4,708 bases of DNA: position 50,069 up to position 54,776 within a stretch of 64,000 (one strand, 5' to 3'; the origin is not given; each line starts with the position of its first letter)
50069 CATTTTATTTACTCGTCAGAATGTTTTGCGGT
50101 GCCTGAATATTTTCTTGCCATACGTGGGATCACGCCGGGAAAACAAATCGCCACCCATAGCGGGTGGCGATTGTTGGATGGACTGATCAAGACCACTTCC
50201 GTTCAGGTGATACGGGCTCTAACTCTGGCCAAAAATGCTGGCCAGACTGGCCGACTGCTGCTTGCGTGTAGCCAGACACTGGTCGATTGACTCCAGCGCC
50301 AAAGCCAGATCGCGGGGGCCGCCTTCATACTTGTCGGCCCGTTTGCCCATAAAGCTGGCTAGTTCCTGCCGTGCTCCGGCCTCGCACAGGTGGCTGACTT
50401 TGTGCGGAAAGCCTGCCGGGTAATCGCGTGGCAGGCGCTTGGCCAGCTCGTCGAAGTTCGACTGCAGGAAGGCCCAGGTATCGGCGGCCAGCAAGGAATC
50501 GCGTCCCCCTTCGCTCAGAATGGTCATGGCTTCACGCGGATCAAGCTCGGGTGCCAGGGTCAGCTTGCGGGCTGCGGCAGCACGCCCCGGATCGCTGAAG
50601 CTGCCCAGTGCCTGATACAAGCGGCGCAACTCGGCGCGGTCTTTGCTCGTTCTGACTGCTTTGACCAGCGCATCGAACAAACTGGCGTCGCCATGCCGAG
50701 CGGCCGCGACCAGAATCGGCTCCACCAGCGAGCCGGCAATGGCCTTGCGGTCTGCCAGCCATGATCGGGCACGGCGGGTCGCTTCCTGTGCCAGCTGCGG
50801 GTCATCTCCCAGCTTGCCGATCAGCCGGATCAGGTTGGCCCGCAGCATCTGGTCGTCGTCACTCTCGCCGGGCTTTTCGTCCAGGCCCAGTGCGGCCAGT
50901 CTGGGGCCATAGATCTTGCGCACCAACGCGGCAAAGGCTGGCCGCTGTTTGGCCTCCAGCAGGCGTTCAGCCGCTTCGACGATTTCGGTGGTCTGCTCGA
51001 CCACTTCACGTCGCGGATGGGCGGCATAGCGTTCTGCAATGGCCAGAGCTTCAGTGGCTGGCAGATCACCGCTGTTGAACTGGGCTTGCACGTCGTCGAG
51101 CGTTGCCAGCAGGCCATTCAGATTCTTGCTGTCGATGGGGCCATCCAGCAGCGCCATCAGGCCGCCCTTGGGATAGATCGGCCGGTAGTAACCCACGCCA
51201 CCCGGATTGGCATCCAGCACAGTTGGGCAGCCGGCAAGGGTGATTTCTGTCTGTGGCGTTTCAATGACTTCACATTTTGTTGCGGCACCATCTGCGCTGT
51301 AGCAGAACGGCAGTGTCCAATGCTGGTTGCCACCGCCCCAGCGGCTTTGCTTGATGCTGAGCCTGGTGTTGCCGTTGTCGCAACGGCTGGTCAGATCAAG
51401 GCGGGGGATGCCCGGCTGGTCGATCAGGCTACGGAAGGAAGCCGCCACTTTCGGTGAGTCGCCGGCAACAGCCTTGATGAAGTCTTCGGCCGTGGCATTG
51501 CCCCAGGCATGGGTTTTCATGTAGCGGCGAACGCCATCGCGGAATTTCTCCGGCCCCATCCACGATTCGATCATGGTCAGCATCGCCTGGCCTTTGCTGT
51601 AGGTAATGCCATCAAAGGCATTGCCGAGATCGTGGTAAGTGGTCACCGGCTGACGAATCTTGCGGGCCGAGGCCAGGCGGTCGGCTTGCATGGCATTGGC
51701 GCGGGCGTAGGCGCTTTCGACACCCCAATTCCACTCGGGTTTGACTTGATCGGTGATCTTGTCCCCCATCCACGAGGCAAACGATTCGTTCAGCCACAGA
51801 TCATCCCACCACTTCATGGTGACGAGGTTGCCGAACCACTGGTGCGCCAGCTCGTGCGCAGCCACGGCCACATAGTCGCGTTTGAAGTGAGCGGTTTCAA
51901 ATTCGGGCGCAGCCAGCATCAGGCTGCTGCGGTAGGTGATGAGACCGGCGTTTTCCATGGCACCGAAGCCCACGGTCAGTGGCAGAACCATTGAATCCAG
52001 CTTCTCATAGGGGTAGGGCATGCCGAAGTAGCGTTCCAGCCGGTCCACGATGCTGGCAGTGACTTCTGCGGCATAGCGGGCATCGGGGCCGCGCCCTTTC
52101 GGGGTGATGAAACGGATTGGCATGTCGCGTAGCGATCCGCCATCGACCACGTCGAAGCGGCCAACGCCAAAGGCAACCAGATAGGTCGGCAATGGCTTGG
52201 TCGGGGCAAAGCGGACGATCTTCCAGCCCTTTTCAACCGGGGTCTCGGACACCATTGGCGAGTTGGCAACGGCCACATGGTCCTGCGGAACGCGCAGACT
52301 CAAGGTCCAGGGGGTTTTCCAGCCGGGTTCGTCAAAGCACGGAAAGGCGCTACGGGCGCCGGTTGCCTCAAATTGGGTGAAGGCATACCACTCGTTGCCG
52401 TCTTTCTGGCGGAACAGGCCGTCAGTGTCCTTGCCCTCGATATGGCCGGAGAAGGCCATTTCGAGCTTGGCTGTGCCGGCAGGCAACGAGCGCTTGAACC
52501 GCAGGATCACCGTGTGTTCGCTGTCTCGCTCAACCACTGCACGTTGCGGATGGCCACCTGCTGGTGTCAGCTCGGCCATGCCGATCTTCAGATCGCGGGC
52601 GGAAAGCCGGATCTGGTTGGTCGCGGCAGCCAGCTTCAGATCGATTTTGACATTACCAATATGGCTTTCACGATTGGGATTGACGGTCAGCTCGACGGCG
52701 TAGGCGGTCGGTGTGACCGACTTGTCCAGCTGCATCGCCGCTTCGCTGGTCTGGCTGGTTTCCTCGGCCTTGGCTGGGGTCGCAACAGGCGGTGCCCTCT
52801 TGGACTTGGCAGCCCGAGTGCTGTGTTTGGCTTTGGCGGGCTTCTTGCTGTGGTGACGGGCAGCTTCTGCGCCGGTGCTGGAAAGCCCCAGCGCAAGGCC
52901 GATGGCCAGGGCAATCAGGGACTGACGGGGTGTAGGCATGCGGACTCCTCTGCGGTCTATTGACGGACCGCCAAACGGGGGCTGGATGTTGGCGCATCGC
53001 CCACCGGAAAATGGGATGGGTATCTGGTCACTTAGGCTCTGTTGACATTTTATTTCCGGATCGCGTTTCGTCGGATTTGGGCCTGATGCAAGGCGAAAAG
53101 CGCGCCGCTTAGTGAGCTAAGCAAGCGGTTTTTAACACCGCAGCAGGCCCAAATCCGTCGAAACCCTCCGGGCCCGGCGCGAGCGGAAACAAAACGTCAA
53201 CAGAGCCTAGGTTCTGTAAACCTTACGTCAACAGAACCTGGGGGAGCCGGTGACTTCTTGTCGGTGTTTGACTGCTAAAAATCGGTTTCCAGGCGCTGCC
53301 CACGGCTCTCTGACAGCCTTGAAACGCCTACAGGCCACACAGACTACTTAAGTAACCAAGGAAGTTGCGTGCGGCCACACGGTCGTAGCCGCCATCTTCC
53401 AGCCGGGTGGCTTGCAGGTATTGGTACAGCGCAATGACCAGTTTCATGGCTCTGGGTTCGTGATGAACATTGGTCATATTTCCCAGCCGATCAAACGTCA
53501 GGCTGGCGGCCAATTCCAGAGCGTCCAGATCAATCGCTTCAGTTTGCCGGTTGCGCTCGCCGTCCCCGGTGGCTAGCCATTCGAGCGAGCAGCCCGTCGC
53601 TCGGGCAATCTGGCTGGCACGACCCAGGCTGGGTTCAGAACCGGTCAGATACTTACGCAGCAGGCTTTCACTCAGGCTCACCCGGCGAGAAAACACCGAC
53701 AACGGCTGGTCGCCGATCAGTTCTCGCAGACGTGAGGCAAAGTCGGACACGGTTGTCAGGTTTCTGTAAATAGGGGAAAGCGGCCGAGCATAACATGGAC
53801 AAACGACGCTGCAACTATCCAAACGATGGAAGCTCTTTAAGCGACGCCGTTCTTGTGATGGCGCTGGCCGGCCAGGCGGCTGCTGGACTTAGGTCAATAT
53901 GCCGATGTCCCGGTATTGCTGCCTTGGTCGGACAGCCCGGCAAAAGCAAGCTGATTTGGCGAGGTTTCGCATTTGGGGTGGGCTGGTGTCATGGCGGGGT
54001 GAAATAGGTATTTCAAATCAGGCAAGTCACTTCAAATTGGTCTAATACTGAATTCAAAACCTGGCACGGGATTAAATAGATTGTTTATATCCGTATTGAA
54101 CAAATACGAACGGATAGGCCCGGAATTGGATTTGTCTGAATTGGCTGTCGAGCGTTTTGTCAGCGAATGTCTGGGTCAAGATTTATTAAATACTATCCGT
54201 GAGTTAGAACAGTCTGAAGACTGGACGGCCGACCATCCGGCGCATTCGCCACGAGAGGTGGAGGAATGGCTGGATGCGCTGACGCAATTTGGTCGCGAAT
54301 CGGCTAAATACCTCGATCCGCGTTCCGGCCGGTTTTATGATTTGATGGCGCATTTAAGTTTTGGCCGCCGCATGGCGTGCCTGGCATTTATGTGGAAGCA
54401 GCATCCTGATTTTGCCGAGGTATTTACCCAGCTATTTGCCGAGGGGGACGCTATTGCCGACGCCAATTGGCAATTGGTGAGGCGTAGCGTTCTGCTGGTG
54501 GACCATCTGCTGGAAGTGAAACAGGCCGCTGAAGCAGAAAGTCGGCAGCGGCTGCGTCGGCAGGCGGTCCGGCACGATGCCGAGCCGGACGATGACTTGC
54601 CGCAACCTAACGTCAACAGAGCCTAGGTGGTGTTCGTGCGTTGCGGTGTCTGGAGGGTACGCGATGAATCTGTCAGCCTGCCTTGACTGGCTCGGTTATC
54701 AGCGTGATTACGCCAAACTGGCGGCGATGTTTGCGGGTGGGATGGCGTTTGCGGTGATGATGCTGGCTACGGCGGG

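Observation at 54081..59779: Six-gene operon of uncharacterised envelope proteins (paralog pair plus M23-like protein) bracketed by MITEs and an XRE regulator, adjacent to the pilin locus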

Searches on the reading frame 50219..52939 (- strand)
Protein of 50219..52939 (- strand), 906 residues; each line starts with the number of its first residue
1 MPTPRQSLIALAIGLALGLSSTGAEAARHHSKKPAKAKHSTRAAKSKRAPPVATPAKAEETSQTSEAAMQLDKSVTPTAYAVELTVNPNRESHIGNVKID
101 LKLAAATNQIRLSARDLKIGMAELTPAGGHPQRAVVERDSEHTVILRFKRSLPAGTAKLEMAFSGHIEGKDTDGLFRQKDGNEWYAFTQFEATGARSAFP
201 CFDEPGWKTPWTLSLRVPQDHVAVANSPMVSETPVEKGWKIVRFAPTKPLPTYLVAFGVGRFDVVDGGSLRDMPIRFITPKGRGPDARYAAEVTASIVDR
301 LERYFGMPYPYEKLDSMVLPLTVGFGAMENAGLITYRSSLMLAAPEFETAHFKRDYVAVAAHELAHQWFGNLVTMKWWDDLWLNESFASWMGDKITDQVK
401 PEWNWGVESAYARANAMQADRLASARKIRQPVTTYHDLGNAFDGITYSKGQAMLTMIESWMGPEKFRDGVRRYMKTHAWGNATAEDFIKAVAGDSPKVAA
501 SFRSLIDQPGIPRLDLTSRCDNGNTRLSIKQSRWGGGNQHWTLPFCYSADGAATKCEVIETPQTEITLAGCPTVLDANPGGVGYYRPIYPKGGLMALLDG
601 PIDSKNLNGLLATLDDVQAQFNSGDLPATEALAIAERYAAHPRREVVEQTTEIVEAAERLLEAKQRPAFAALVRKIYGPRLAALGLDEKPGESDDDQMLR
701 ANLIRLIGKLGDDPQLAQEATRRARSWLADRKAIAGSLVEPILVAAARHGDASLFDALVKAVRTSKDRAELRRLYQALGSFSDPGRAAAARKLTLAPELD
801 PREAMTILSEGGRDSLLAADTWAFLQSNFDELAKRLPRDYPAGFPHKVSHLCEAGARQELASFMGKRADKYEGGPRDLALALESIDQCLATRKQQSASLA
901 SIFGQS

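Call 96: find_homologous_proteins(query=window:50219-52939:-, max_evalue=1e-100)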
Query window:50219-52939:- (906 aa): 4693 proteins with E <= 1e-100 among 8000 candidates; the best 120 are listed.
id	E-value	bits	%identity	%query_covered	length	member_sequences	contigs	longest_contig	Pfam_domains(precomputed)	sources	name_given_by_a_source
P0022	0.0e+0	2052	99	100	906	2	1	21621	PF17900.7,PF11838.15,PF01433.27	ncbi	-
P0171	1.1e-274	932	51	92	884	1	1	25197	PF17900.7,PF11838.15,PF01433.27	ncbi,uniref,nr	ncbi:M1 family metallopeptidase [Chitinivorax sp. B]|uniref:M1 family metallopeptidase n=1 Tax=Chiti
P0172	3.4e-267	907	51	92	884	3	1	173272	PF17900.7,PF11838.15,PF01433.27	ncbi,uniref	ncbi:M1 family aminopeptidase [Chitinivorax sp. PXF-14]|uniref:M1 family metallopeptidase n=1 Tax=Ch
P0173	5.4e-265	900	49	92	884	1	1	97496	PF17900.7,PF11838.15,PF01433.27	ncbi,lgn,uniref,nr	ncbi:alanyl aminopeptidase [Chitinivorax tropicus]|uniref:Aminopeptidase n=1 Tax=Chitinivorax tropic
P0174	3.5e-257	874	50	92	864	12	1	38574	PF17900.7,PF11838.15,PF01433.27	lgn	-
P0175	4.0e-256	871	48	92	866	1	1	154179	PF17900.7,PF11838.15,PF01433.27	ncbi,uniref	ncbi:M1 family metallopeptidase [Chitinimonas sp. PSY-7]|uniref:M1 family aminopeptidase n=1 Tax=Chi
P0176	8.6e-256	870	49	92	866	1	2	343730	PF17900.7,PF11838.15,PF01433.27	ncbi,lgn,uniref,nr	ncbi:M1 family metallopeptidase [Chitinimonas sp. BJB300]|uniref:M1 family metallopeptidase n=1 Tax=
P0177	3.0e-255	868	49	92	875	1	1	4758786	PF17900.7,PF11838.15,PF01433.27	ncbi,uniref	ncbi:M1 family metallopeptidase [Chitinimonas lacunae]|uniref:Aminopeptidase n=1 Tax=Chitinimonas la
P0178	1.6e-249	849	50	92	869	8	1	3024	PF17900.7,PF11838.15,PF01433.27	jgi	jgi:cytosol alanyl aminopeptidase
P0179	1.7e-247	842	48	92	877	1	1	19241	PF17900.7,PF11838.15,PF01433.27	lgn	-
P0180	4.2e-246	837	48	92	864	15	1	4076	PF17900.7,PF11838.15,PF01433.27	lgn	-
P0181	7.7e-245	833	48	92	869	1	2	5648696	PF17900.7,PF11838.15,PF01433.27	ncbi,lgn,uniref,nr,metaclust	ncbi:M1 family metallopeptidase [Chitinimonas koreensis]|uniref:M1 family metallopeptidase n=1 Tax=C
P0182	6.7e-242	824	48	92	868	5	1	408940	PF17900.7,PF11838.15,PF01433.27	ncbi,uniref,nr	ncbi:M1 family metallopeptidase [Chitinimonas viridis]|uniref:Aminopeptidase n=1 Tax=Chitinimonas vi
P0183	7.1e-242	823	48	92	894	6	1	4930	PF17900.7,PF11838.15,PF01433.27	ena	-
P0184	9.1e-241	820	48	92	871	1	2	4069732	PF17900.7,PF11838.15,PF01433.27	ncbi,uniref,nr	ncbi:M1 family metallopeptidase [Paludibacterium paludis]|uniref:Aminopeptidase n=1 Tax=Paludibacter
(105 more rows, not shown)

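Call 97: find_encoding_contigs(protein=P0172, flank=9000, max_places=1)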
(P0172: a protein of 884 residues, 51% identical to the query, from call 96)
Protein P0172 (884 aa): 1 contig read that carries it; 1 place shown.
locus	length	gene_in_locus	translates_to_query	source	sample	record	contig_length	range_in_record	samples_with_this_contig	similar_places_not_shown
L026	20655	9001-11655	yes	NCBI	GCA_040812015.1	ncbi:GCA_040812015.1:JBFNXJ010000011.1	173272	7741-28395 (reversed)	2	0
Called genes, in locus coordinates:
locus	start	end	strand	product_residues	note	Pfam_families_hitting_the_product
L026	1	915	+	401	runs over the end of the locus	PF03562:MltA, PF06725:3D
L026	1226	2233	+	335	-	PF00768:Peptidase_S11, PF13354:Beta-lactamase2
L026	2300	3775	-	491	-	PF08448:PAS_4, PF00512:HisKA, PF02518:HATPase_c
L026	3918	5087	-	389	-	PF08495:FIST, PF10442:FIST_C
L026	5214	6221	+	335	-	PF08240:ADH_N, PF00107:ADH_zinc_N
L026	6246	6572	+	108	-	-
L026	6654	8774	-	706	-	PF13336:AcetylCoA_hyd_C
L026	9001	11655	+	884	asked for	PF17900:Peptidase_M1_N, PF01433:Peptidase_M1, PF11838:ERAP1_C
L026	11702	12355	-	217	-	PF00440:TetR_N, PF17929:TetR_C_34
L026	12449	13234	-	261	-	PF00106:adh_short, PF08659:KR, PF13561:adh_short_C2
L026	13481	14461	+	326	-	PF07589:PEP_exosort_dom (weak)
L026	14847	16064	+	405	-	PF28597:T2SSF_N, PF00482:T2SSF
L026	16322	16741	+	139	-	PF07963:N_methyl, PF08334:T2SSG, PF22434:PilW_C (weak)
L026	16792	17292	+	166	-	PF07963:N_methyl, PF12019:GspH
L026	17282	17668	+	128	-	PF07963:N_methyl, PF02501:T2SSI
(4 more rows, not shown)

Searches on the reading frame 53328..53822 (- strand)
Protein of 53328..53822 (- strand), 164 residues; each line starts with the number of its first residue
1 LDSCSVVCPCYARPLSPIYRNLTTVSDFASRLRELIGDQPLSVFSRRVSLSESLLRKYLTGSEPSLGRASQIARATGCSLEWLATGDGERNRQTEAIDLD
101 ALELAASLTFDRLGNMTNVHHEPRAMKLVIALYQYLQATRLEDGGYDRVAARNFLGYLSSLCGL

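Call 3: search_protein_families(library=pfam, proteins=[window:53328-53822:-], max_evalue=0.1)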
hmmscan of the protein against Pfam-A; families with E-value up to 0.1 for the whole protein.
window:53328-53822:- (164 aa): 4 families
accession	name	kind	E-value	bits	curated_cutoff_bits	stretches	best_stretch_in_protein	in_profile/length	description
PF01381.28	HTH_3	-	6.5e-06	26.5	23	1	44-83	15-55/55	Helix-turn-helix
PF07022.19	Phage_CI_repr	-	0.0022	18.8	22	1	71-89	45-63/65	Bacteriophage CI repressor helix-turn-helix domain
PF13443.12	HTH_26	-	0.03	15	22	1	44-81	16-55/63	Cro/C1-type HTH DNA-binding domain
PF13560.12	HTH_31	-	0.06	14.1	27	0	43-80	19-58/64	Helix-turn-helix domain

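Call 4: search_protein_families(library=ncbifam, proteins=[window:53328-53822:-], max_evalue=0.1)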
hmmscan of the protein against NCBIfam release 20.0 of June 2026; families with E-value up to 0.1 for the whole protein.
window:53328-53822:- (164 aa): 0 families

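Call 6: search_protein_families(library=phrogs, proteins=[window:53328-53822:-], max_evalue=0.1)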
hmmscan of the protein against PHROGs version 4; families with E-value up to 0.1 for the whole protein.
window:53328-53822:- (164 aa): 7 families
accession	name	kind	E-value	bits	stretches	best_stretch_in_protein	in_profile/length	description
phrog_3037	-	transcription regulation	2.9e-11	44.6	1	28-99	18-90/189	transcriptional repressor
phrog_4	-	transcription regulation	6.6e-09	36.2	1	27-96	136-204/400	transcriptional repressor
phrog_8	-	transcription regulation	4.5e-06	27.3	1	28-100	162-231/346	transcriptional regulator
phrog_2328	-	transcription regulation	9.8e-06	26.4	1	26-91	14-82/128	transcriptional repressor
phrog_3557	-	transcription regulation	0.019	16.1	1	46-93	33-81/142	transcriptional regulator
phrog_2967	-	transcription regulation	0.04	14.4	1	26-90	9-76/225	transcriptional regulator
phrog_18068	-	unknown function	0.098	13.5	0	69-93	57-81/184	-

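Call 95: search_protein_families(library=padloc, proteins=[window:53328-53822:-], max_evalue=0.01)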
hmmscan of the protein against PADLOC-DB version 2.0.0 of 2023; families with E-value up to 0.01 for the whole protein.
window:53328-53822:- (164 aa): 0 families

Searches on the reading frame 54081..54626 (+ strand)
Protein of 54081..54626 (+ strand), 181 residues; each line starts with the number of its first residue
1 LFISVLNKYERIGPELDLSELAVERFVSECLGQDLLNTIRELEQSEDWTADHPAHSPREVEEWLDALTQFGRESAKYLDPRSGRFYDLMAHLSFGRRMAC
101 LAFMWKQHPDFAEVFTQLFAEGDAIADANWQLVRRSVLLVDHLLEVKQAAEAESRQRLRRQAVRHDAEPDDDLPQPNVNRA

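Call 3: search_protein_families(library=pfam, proteins=[window:54081-54626:+], max_evalue=0.1)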
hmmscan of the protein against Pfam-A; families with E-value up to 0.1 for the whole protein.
window:54081-54626:+ (181 aa): 1 family
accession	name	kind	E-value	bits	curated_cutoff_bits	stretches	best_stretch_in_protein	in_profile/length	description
PF23130.1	IcmW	-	1.5e-08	35.3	27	1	17-139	1-119/144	IcmW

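Call 4: search_protein_families(library=ncbifam, proteins=[window:54081-54626:+], max_evalue=0.1)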
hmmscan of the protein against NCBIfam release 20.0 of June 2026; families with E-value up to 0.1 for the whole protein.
window:54081-54626:+ (181 aa): 1 family
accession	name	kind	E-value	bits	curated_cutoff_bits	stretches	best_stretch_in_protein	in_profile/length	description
NF038222.1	IcmW_IVB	equivalog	5.4e-05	23.4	100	1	35-128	21-113/139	type IVB secretion system protein IcmW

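Call 6: search_protein_families(library=phrogs, proteins=[window:54081-54626:+], max_evalue=0.1)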
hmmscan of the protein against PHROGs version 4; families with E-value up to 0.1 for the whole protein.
window:54081-54626:+ (181 aa): 0 families

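Call 7: search_solved_structures(query=window:54081-54626:+, max_evalue=1, show_alignments=1)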
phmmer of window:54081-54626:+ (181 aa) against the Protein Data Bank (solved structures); distinct sequences matched with E-value up to 1: 1.
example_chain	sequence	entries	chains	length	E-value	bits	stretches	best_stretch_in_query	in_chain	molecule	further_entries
2zie_A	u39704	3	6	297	0.44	13.5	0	47-102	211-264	Putative modification methylase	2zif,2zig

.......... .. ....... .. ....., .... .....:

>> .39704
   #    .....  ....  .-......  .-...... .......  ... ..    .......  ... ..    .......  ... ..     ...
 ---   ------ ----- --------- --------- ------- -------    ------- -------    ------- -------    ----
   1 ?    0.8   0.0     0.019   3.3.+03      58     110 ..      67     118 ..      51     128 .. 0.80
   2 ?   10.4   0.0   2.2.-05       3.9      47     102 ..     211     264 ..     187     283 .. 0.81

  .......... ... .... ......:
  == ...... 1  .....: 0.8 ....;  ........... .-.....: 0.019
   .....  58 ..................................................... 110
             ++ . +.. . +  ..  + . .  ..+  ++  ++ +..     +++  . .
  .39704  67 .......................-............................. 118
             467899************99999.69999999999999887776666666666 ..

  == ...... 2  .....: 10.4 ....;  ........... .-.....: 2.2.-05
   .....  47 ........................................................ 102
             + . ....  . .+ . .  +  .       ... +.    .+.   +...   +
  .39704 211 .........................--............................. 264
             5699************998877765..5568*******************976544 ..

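Call 79: search_solved_structures(query=A5, max_evalue=10, show_alignments=1)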
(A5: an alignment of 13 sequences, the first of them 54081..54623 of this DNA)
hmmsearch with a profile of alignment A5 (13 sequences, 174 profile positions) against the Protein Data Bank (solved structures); distinct sequences matched with E-value up to 10: 10.
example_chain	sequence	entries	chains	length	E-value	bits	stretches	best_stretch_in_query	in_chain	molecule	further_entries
5xnb_C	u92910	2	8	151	7.1e-05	25.7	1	36-166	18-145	IcmW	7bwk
5x90_F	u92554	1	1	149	7.8e-05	25.5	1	36-164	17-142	IcmW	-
5x1e_B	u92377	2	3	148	8.2e-05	25.5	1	36-164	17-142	IcmW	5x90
8x7x_C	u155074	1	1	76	0.14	14.9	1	82-146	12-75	HR1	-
6nz3_A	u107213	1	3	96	0.4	13.4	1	81-154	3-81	Design construct XAA_GGHN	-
6nxm_A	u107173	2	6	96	0.47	13.2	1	81-152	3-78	Design construct XAA_GVDQ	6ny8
6o0i_A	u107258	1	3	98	0.74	12.6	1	90-154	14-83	Design construct XAA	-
3vjf_A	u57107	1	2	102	0.78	12.5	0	65-98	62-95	WA20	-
6otc_A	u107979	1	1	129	2.1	11.1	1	109-147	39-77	Polymerase cofactor VP35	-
8qad_A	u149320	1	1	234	2.4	10.9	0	69-124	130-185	sc-apCC-6-LLIA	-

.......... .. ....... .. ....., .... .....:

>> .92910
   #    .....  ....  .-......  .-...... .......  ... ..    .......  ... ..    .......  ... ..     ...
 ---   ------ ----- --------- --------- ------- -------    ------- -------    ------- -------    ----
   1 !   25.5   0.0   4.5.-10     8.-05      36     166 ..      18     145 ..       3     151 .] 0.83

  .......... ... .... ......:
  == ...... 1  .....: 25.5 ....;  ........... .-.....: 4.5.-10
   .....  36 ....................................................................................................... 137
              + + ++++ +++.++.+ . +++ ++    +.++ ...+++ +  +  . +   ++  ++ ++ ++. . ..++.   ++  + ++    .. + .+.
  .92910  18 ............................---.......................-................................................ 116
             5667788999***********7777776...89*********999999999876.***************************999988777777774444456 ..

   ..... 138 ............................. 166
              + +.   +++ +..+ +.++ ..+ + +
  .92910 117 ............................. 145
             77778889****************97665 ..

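Call 95: search_protein_families(library=padloc, proteins=[window:54081-54626:+], max_evalue=0.01)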
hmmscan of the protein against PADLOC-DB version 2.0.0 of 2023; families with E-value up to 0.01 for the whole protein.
window:54081-54626:+ (181 aa): 0 families
